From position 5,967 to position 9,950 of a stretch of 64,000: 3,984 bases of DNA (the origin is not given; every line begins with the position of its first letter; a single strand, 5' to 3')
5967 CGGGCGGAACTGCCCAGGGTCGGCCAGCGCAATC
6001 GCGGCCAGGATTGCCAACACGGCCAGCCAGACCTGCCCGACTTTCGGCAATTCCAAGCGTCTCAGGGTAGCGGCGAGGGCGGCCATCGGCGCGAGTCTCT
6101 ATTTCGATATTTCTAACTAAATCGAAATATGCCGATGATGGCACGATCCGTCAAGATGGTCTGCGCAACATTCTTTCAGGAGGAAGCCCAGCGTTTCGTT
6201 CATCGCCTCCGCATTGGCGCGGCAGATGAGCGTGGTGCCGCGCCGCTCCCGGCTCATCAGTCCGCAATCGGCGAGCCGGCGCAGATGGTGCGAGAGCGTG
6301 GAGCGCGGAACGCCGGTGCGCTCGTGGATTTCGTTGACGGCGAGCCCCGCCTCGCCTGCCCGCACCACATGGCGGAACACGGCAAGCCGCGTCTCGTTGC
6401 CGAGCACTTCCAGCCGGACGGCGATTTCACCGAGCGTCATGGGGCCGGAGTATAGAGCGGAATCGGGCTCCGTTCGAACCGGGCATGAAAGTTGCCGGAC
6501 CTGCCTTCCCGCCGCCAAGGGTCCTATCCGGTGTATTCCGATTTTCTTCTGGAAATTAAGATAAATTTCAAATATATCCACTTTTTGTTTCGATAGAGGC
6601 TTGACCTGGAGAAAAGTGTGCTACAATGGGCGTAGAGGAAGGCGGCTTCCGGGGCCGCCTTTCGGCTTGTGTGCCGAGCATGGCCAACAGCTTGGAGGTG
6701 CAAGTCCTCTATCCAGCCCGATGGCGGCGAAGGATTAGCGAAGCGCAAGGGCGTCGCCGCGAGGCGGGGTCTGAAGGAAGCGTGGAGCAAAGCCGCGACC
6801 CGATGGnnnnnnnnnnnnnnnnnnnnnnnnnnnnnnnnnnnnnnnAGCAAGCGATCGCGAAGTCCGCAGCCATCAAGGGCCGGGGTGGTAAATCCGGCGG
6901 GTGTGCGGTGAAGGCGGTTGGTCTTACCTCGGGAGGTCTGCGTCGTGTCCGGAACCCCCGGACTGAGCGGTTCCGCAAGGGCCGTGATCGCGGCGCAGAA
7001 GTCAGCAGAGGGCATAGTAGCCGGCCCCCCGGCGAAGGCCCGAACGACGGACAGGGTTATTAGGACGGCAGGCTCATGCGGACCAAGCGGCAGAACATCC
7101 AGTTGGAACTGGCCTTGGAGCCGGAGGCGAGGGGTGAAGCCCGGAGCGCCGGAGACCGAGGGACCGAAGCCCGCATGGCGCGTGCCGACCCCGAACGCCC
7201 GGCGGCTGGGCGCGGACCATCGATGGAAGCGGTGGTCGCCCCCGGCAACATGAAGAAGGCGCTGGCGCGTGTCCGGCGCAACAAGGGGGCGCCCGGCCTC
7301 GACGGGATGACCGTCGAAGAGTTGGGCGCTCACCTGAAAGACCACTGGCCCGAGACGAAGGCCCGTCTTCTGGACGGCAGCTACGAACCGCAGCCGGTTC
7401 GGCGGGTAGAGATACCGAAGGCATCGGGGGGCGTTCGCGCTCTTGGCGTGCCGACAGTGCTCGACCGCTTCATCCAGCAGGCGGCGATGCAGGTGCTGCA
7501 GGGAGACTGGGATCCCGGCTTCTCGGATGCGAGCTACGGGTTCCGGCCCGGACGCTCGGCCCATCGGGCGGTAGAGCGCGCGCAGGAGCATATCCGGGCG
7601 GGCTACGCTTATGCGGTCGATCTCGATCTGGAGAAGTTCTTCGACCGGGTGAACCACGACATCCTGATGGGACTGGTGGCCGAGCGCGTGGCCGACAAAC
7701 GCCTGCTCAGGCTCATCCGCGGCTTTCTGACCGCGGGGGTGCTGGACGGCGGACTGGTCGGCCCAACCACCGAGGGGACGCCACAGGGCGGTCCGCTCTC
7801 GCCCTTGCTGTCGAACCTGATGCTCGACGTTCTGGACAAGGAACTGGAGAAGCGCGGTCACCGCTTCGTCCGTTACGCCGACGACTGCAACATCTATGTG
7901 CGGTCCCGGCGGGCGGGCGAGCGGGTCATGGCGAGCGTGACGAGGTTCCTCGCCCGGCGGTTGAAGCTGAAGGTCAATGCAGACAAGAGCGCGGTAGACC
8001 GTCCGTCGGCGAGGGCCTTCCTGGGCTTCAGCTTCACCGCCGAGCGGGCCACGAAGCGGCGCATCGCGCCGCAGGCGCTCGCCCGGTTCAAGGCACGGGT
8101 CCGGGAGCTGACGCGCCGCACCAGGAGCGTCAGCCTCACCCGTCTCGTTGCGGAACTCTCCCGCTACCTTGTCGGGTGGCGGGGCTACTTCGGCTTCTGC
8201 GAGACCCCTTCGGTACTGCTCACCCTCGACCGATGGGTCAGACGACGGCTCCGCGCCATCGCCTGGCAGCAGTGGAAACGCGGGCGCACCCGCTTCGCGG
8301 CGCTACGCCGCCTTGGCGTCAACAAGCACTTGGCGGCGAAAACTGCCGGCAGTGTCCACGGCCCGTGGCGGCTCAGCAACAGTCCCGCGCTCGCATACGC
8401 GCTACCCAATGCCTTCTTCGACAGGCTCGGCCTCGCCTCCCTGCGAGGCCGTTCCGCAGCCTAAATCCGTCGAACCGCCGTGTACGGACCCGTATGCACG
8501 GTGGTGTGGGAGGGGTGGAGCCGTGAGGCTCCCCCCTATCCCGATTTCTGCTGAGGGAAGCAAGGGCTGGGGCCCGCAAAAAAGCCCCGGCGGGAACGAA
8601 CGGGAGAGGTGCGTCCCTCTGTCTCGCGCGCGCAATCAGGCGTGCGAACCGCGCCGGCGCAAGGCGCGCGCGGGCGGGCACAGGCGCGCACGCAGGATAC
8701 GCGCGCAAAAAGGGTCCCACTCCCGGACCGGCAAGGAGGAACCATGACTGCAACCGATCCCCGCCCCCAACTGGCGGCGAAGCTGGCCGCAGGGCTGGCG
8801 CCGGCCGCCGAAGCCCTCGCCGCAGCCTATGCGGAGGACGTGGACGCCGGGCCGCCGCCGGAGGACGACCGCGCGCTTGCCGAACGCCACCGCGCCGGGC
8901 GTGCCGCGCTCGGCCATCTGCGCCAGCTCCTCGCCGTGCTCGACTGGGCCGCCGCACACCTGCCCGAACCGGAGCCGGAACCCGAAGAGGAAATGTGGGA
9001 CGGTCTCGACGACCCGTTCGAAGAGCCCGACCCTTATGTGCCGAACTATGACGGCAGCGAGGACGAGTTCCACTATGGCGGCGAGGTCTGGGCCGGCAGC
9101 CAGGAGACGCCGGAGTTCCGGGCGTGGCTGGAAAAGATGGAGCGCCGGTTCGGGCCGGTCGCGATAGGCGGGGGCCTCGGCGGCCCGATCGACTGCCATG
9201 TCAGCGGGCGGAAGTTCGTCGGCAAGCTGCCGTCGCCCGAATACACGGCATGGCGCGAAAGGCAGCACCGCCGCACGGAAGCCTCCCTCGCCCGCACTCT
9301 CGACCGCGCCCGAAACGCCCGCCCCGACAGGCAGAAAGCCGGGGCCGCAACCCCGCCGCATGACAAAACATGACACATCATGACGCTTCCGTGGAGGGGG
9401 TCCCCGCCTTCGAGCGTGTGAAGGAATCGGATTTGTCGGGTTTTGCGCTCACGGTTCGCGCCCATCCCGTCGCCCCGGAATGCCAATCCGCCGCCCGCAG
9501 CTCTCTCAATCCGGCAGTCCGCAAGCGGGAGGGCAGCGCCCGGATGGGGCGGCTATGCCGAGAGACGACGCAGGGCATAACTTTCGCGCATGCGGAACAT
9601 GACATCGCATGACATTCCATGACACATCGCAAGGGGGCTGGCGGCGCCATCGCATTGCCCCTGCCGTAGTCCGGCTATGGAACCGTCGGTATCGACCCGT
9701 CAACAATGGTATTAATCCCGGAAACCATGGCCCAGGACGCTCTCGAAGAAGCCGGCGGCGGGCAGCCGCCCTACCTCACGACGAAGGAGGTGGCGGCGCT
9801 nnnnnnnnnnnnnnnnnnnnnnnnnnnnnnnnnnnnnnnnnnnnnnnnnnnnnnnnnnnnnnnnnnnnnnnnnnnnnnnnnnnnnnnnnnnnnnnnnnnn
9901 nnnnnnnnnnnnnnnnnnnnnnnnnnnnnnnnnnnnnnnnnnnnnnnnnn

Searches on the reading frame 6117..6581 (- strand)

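Call 57: search_protein_families(library=pfam, proteins=[window:6117-6581:-], max_evalue=0.01)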
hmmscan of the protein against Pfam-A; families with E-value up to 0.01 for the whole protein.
window:6117-6581:- (154 aa): 14 families
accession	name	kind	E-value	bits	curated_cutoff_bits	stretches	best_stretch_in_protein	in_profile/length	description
PF12840.13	HTH_20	-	7.9e-14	51.8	27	1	60-109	1-48/51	Helix-turn-helix domain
PF01022.26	HTH_5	-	1e-08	35.3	22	1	80-108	16-44/47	Bacterial regulatory protein, arsR family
PF09339.16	HTH_IclR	-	4.6e-08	33.1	22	1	74-110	13-49/52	IclR helix-turn-helix domain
PF12802.13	MarR_2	-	2e-07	31.5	27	1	66-114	8-55/61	MarR family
PF01978.25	TrmB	-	2.1e-06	27.9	25.6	1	79-120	22-63/68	Sugar-specific transcriptional regulator TrmB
PF24038.1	DUF7347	-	3.6e-05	24.4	27.6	1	57-105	5-54/77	Domain of unknown function (DUF7347)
PF01047.28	MarR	-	0.00047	20.4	24.6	0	80-113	18-51/59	MarR family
PF13412.12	HTH_24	-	0.00082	19.3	21.9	1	77-108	15-46/48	Winged helix-turn-helix DNA-binding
PF05584.17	Sulfolobus_pRN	-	0.001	19.5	20.8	1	81-114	20-53/72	Sulfolobus plasmid regulatory protein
PF24033.1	DUF7342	-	0.0016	18.9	31.6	1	70-127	8-66/150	Family of unknown function (DUF7342)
PF03428.19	RP-C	-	0.0039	17.4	24.4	1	86-111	78-103/175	Replication protein C N-terminal domain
PF00392.27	GntR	-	0.0039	17.3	27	1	80-118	24-63/64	Bacterial regulatory proteins, gntR family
PF25213.1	HVO_A0261_N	-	0.004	17.4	35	1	63-115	11-60/86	HVO_A0261 N-terminal domain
PF13384.12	HTH_23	-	0.0065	16.7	24.6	0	71-103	9-41/50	Homeodomain-like domain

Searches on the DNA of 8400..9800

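Call 16: search_rna_families(source=window, start=8400, end=9800, threshold=evalue, max_evalue=5)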
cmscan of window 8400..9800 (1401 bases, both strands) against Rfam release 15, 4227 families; matches with E-value up to 5: 6.
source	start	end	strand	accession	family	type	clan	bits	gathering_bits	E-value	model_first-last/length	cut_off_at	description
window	8473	8545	+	RF00029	Intron_gpII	Intron;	-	45.2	40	2.5e-07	1-77/77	no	Group II catalytic intron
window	8426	8545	+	RF02346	ar35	Gene; sRNA;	-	23.4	45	0.062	1-144/144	no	Alphaproteobacterial sRNA ar35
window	8428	8451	+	RF01015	mir-885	Gene; miRNA;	-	19.3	66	0.64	25-48/74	no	mir-885 microRNA precursor family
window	8947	8978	-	RF03158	L31-Actinobacteria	Cis-reg; leader;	CL00118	18.4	35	2.1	1-48/48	no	L31-Actinobacteria ribosomal protein leader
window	9313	9419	+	RF02341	ncrMT1302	Gene; sRNA;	-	17.6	45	2.2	1-109/109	no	Mycobacterium sRNA ncrMT1302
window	8875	8910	-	RF04029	mir-8521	Gene; miRNA;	-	16.6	80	3.4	1-68/68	no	mir-8521 microRNA precursor family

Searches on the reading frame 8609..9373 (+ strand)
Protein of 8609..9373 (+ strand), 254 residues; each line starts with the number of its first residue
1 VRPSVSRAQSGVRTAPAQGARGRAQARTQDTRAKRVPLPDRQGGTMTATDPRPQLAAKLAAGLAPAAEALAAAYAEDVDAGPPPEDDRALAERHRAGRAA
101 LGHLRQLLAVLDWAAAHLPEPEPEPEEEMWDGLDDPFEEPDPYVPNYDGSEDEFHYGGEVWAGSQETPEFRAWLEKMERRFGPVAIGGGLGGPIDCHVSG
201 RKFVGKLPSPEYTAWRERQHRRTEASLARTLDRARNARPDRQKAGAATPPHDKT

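Call 5: search_protein_families(library=pfam, proteins=[window:8609-9373:+], max_evalue=0.01)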
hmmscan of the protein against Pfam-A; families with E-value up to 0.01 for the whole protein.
window:8609-9373:+ (254 aa): 0 families

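Call 57: search_protein_families(library=pfam, proteins=[window:8744-9373:+], max_evalue=0.01)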
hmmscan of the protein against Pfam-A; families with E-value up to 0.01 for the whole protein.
window:8744-9373:+ (209 aa): 0 families

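Call 95: find_homologous_proteins(query=window:8744-9373:+, max_evalue=0.001)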
Query window:8744-9373:+ (209 aa): 178 proteins with E <= 0.001 among 4721 candidates; the best 120 are listed.
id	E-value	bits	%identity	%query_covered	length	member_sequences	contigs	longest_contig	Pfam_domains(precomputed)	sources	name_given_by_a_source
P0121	1.5e-113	396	87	100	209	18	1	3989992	-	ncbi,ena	-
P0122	2.6e-103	362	75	100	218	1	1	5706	-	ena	-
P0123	7.9e-101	354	78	100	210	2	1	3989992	-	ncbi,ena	-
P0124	3.4e-99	349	79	100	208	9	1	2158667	-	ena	-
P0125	5.2e-97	342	86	85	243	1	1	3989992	-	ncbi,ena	-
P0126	1.4e-92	327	75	100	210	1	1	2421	-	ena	-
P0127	2.1e-91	324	74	100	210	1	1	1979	-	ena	-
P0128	6.0e-89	316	73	100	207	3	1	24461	-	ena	-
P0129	6.3e-88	312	73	100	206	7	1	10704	-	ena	-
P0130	5.1e-86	306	74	95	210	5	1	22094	-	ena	-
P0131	3.9e-85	303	70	100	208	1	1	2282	-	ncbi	-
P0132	3.9e-83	297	68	83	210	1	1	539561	-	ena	-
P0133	6.9e-83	296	68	100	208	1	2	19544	-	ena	-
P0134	1.3e-80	288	70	100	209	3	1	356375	-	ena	-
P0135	2.3e-80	287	70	95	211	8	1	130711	-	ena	-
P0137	6.1e-79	283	69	98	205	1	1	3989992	-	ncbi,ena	-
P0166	4.7e-64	234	58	100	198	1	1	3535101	-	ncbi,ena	-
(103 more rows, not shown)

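Call 96: find_encoding_contigs(protein=P0121, flank=10000, max_places=3)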
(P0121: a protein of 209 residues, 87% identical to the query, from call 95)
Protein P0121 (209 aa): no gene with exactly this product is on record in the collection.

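Call 97: find_encoding_contigs(protein=P0123, flank=10000, max_places=3)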
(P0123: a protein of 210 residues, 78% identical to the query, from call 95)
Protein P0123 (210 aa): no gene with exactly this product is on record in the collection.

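Call 98: find_encoding_contigs(protein=P0137, flank=10000, max_places=3)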
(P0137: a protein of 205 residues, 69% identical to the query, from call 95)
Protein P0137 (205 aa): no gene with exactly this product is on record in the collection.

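Call 99: find_encoding_contigs(protein=P0166, flank=6000, max_places=2)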
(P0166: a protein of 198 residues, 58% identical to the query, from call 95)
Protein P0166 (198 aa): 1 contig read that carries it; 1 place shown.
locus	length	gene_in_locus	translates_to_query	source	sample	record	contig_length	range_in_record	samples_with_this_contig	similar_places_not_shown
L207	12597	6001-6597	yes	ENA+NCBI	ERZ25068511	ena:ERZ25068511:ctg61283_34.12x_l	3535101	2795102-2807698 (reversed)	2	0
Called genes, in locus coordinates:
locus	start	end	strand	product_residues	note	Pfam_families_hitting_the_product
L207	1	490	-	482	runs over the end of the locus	PF00072:Response_reg, PF00158:Sigma54_activat, PF14532:Sigma54_activ_2, PF07728:AAA_5, PF25601:AAA_lid_14, PF02954:HTH_8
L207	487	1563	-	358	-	PF00989:PAS (weak), PF00512:HisKA, PF02518:HATPase_c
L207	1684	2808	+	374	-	PF01128:IspD, PF12804:NTP_transf_3, PF02542:YgbB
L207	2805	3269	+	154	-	PF04608:PgpA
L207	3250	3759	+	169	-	PF02464:CinA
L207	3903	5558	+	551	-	PF01039:Carboxyl_trans, PF03255:ACCA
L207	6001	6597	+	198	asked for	-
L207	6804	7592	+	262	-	PF00378:ECH_1, PF16113:ECH_2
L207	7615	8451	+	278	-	PF02668:TauD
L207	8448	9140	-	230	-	PF00005:ABC_tran, PF13304:AAA_21 (faint)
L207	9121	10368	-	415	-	PF12704:MacB_PCD, PF02687:FtsX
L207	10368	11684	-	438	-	PF00587:tRNA-synt_2b, PF03129:HGTP_anticodon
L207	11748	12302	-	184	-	PF03352:Adenine_glyco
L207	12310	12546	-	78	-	PF07330:DUF1467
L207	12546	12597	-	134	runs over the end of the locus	PF00903:Glyoxalase, PF13468:Glyoxalase_3 (weak), PF13669:Glyoxalase_4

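Call 106: predict_structure(alignment_id=A5)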
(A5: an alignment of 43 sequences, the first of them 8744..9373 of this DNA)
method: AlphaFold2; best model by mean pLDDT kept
length: 209 residues; sequences in the alignment: 43
mean_pLDDT: 73.7   pTM: 0.43
mean pLDDT of the five models: 73.7, 73.1, 70.9, 67.8, 67.5
residues with pLDDT >= 90: 44; 70-90: 93; 50-70: 46; < 50: 26
segments of 3 or more residues with pLDDT < 50: 82-90, 196-209
pLDDT, mean of each block of 10 residues (from residue 1): 62 73 70 62 71 77 78 66 44 54 88 92 94 91 72 89 89 90 84 53 44
secondary structure, 60 per line:
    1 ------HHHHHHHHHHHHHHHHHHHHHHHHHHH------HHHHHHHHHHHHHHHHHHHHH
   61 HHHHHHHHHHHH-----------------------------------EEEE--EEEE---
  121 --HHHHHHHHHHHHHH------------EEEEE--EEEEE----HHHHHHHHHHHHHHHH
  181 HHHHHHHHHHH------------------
elements in order: H7-33 H40-72 E108-111 E114-117 H123-136 E149-153 E156-160 H165-191

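Call 108: fold_search(model_id=the predicted structure, library=pdb)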
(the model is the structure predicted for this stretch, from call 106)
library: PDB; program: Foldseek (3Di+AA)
matches with E <= 10: 52; with E <= 0.001: 0
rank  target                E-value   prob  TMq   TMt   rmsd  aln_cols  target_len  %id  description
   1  8skd_MODEL_1_A        1.3e+00  0.18  0.15  0.38   4.8        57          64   14  Solution Structure of the model miniprotein EEHEE_rd4_0871 (released 2024-04-24)
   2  7oqy_B                3.2e+00  0.08  0.14  0.04   6.6        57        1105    9  Cryo-EM structure of the cellular negative regulator TFS4 bound to the archaeal RNA polymerase (released 2021-08-25)
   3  3er7_A                3.2e+00  0.03  0.10  0.15   7.4        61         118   16  Crystal structure of NTF2-like protein of unknown function (YP_001812677.1) from EXIGUOBACTERIUM SP. 255-15 at 1.50 A  (released 2008-10-14)
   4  8oki_B                3.4e+00  0.06  0.12  0.04   7.0        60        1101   12  Cryo-EM structure of Pyrococcus furiosus transcription elongation complex bound to Spt4/5 (released 2024-04-24)
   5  4pc6_B                3.4e+00  0.02  0.06  0.03  13.2        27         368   15  Elongation factor Tu:Ts complex with bound GDPNP (released 2015-05-06)
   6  6o6t_A                3.4e+00  0.02  0.07  0.04  15.0        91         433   15  Crystal structure of Csm6 H132A mutant (released 2019-07-31)
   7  7z2z_B                3.7e+00  0.05  0.13  0.04   6.6        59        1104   12  Structure of yeast RNA Polymerase III-DNA-Ty1 integrase complex (Pol III-DNA-IN1) at 3.1 A (released 2023-04-05)
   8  7ok0_B                3.9e+00  0.07  0.14  0.04   6.6        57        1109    9  Cryo-EM structure of the Sulfolobus acidocaldarius RNA polymerase at 2.88 A (released 2021-08-25)
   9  3fka_A                4.2e+00  0.02  0.11  0.17   6.2        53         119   21  CRYSTAL STRUCTURE OF A NTF-2 LIKE PROTEIN OF UNKNOWN FUNCTION (SPO1084) FROM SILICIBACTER POMEROYI DSS-3 AT 1.69 A RES (released 2009-02-24)
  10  3bb9_B                4.2e+00  0.02  0.11  0.16  12.4        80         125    8  Crystal structure of a putative ketosteroid isomerase (sfri_1973) from shewanella frigidimarina ncimb 400 at 1.80 A re (released 2007-11-20)
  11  9ncf_B                4.2e+00  0.02  0.10  0.07  11.7        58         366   24  Icosahedral capsid assembly of phage JohannRWettstein (Bas63) (released 2025-11-19)
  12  6o6s_A                4.5e+00  0.04  0.11  0.05  12.5        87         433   20  Crystal structure of Apo Csm6 (released 2019-07-31)
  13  4p6i_A                4.8e+00  0.03  0.12  0.20   6.9        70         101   14  Crystal structure of the Cas1-Cas2 complex from Escherichia coli (released 2014-05-07)
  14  5f2z_A                4.8e+00  0.02  0.10  0.08  14.2        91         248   14  Crystal structure of membrane associated PatA from Mycobacterium smegmatis in complex with palmitate - P21 space group (released 2016-03-09)
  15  1mox_B                5.4e+00  0.03  0.08  0.04   5.7        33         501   12  Crystal Structure of Human Epidermal Growth Factor Receptor (residues 1-501) in complex with TGF-alpha (released 2003-09-10)
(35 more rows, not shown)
